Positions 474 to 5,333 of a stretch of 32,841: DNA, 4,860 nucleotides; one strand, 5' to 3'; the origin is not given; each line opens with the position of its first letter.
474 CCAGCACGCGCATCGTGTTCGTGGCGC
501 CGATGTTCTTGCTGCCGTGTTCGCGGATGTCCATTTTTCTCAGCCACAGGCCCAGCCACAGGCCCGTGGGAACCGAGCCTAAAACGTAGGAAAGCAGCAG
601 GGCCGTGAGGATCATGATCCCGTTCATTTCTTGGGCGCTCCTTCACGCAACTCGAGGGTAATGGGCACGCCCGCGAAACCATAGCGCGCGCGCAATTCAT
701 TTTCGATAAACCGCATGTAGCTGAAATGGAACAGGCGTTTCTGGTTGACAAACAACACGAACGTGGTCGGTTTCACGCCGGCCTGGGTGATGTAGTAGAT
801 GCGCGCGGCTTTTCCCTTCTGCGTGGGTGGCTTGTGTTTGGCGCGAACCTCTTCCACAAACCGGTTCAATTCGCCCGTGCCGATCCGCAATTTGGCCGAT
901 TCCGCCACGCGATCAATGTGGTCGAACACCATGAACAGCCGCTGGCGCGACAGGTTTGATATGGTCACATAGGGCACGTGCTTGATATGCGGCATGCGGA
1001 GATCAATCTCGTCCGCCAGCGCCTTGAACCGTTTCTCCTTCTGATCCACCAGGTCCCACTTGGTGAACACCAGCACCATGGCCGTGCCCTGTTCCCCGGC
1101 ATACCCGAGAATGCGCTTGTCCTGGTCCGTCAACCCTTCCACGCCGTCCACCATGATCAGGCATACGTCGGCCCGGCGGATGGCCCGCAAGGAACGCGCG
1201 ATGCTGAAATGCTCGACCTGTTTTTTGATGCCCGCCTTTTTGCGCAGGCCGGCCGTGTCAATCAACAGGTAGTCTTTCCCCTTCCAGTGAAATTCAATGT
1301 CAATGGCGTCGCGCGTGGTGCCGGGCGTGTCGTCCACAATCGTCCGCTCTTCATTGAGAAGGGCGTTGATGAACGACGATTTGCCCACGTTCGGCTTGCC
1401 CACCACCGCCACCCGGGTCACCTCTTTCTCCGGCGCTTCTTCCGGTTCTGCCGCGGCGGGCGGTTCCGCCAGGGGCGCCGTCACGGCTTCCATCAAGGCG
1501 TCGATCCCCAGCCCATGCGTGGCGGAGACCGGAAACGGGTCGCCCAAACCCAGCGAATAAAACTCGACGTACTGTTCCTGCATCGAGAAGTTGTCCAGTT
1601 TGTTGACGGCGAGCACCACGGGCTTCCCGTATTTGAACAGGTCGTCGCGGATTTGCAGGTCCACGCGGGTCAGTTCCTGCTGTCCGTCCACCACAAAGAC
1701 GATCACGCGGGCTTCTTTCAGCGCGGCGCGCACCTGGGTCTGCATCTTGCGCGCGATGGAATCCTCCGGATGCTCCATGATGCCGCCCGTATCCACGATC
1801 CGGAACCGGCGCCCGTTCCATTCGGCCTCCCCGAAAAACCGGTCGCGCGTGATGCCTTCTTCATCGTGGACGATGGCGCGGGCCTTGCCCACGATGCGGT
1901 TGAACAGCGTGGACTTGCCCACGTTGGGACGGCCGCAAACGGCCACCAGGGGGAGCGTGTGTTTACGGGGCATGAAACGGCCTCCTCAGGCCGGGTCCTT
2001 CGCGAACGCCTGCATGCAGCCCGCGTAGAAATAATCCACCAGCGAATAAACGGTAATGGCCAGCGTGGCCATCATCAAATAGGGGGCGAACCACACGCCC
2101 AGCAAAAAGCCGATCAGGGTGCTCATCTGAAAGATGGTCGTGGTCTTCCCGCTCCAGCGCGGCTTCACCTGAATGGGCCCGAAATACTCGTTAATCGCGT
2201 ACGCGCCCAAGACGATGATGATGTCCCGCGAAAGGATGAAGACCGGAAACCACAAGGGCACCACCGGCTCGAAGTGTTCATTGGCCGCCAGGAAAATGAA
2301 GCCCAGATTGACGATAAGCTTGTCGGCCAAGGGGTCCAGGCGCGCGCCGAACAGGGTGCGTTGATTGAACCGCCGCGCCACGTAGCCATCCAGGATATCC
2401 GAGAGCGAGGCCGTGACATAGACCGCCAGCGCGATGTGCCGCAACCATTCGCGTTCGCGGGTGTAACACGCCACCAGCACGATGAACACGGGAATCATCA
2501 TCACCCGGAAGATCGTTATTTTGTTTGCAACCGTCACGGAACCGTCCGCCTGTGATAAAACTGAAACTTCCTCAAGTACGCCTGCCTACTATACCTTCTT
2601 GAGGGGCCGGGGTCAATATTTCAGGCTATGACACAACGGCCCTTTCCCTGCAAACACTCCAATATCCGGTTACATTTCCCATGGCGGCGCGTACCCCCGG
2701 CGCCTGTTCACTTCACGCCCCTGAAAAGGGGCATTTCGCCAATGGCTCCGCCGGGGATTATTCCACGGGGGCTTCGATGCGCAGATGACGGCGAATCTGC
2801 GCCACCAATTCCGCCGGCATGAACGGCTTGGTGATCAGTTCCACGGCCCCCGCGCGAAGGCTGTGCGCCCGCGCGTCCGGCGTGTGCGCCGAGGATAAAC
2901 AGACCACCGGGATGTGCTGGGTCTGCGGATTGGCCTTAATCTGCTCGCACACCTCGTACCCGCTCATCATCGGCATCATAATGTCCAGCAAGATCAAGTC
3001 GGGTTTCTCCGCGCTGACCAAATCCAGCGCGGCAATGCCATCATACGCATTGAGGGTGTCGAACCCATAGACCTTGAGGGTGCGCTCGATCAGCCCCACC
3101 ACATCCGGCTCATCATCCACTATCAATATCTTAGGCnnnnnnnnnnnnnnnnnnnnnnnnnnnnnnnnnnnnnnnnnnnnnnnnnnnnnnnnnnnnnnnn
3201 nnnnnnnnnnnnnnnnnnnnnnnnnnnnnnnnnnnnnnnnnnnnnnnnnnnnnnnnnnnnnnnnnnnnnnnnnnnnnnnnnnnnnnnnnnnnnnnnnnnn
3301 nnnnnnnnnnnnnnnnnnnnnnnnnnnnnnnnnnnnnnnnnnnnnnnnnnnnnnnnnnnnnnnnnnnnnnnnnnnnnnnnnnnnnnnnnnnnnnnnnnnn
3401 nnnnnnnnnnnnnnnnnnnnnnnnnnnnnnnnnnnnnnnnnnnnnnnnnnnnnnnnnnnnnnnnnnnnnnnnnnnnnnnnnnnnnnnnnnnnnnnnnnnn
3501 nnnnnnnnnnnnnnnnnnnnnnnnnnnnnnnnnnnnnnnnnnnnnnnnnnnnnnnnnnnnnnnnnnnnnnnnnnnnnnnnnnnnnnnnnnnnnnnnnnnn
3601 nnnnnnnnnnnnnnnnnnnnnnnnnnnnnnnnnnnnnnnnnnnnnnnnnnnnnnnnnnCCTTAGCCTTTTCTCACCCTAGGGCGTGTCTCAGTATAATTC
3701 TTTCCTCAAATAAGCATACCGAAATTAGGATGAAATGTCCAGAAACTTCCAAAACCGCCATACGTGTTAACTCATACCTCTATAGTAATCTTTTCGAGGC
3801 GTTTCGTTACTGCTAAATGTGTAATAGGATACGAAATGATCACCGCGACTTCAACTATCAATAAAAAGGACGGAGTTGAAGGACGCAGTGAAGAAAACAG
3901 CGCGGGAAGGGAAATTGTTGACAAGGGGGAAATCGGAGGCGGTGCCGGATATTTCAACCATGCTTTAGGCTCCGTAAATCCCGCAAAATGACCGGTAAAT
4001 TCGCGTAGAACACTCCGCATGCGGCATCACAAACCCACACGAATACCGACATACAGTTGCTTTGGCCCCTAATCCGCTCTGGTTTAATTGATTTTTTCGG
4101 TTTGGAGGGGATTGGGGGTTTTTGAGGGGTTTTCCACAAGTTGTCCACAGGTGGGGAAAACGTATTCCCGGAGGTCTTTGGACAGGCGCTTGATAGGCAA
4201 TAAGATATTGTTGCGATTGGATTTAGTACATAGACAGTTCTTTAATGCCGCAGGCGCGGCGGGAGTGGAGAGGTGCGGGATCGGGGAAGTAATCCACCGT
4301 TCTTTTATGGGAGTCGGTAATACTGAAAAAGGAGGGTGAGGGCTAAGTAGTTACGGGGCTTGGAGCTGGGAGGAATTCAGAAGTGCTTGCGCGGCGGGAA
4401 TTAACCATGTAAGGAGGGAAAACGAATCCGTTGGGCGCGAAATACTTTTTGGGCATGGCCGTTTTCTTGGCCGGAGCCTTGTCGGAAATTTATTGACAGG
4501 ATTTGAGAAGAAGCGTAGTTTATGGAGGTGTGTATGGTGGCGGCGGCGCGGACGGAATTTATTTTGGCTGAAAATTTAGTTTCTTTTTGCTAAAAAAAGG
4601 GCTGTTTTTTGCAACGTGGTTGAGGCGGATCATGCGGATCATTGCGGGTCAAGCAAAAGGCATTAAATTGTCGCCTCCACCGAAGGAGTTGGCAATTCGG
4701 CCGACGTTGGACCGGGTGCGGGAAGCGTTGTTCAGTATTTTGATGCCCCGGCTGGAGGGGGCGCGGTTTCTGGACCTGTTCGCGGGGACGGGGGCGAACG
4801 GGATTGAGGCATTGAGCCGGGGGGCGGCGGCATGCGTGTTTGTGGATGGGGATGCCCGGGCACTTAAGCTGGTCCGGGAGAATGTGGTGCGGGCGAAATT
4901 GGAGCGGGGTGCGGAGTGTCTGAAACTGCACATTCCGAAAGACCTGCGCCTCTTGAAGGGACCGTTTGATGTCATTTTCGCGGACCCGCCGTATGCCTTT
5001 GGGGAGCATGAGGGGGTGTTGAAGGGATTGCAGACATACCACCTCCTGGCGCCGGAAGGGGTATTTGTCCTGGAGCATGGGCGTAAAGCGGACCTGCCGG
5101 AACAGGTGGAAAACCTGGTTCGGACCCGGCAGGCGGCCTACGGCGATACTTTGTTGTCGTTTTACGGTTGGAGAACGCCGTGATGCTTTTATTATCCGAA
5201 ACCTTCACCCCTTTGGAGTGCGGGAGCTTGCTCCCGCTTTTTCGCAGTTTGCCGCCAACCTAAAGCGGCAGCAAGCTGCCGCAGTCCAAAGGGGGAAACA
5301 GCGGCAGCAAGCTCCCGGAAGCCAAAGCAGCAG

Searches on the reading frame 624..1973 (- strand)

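Call 17: search_protein_families(library=pfam, proteins=[window:624-1973:-])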
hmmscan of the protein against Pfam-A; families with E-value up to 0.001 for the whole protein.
window:624-1973:- (449 aa): 19 families
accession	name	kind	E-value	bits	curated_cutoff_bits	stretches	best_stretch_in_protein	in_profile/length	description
PF01926.29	MMR_HSR1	-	1e-60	203.3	21.9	2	187-305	1-113/113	50S ribosome-binding GTPase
PF14714.11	KH_dom-like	-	5.5e-31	107.1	27.3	1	363-443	1-81/81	KH-domain-like of EngA bacterial GTPase enzymes, C-terminal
PF02421.24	FeoB_N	-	4.1e-27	95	27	2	10-163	3-155/156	Ferrous iron transport protein B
PF00009.33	GTP_EFTU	-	1.1e-21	77.8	26.5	2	185-357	3-186/188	Elongation factor Tu GTP binding domain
PF00350.29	Dynamin_N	-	9.5e-16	58.7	27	1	188-226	1-38/168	Dynamin family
PF04548.22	AIG1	-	1.6e-12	47.6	27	2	187-312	2-132/212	AIG1 family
PF03193.22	RsgA_GTPase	-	1.3e-11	45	30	0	188-244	109-169/174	RsgA GTPase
PF13401.12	AAA_22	-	2.5e-06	28.3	27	0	9-107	7-102/130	AAA domain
PF19993.5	DO-GTPase2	-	1.1e-05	25.7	27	0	259-287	115-138/226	Double-GTPase 2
PF00071.28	Ras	-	1.2e-05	25.4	21.6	0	188-351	2-154/162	Ras family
PF02492.25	cobW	-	1.7e-05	25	20.7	0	232-322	83-171/180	CobW/HypB/UreG, nucleotide-binding domain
PF08477.19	Roc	-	1.8e-05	25.4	27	0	187-211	1-25/119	Ras of Complex, Roc, domain of DAPkinase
PF05621.17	TniB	-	6.2e-05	22.9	22.4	0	1-35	29-63/189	Bacterial TniB protein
PF09439.16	SRPRB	-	0.00018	21.4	25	0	8-97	4-82/178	Signal recognition particle receptor beta subunit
PF03266.21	NTPase_1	-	0.0002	21.7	23.9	0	10-32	2-24/168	NTPase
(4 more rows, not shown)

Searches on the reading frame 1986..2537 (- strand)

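Call 17: search_protein_families(library=pfam, proteins=[window:1986-2537:-])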
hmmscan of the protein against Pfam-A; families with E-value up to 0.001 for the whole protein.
window:1986-2537:- (183 aa): 1 family
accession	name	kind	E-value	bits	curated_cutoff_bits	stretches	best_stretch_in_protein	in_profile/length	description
PF01066.26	CDP-OH_P_transf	-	1.4e-33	116.9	22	1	1-163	1-151/152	CDP-alcohol phosphatidyltransferase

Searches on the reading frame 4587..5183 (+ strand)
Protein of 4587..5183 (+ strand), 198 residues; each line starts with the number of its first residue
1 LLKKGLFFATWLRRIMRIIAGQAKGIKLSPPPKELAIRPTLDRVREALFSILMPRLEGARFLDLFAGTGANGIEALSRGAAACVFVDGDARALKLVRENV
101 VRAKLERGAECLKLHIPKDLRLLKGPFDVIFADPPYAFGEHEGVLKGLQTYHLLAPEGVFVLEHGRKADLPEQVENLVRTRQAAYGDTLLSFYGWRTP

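Call 17: search_protein_families(library=pfam, proteins=[window:4587-5183:+])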
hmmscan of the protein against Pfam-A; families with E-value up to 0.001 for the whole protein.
window:4587-5183:+ (198 aa): 6 families
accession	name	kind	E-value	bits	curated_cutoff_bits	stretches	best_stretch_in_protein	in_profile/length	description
PF03602.21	Cons_hypoth95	-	8.1e-49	166.2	24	1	16-193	1-181/182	Conserved hypothetical protein 95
PF05175.20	MTS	-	8.5e-08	32.5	23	1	41-172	16-148/170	Methyltransferase small domain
PF13847.12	Methyltransf_31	-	9.7e-08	32.3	27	1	58-178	4-126/145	Methyltransferase domain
PF13649.12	Methyltransf_25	-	7.7e-05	23.8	27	1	62-134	2-73/97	Methyltransferase domain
PF01170.24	UPF0020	-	0.0004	20.6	22.3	0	78-136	74-131/197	RMKL-like, methyltransferase domain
PF06325.19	PrmA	-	0.00069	19.6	22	1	56-132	160-232/296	Ribosomal protein L11 methyltransferase (PrmA)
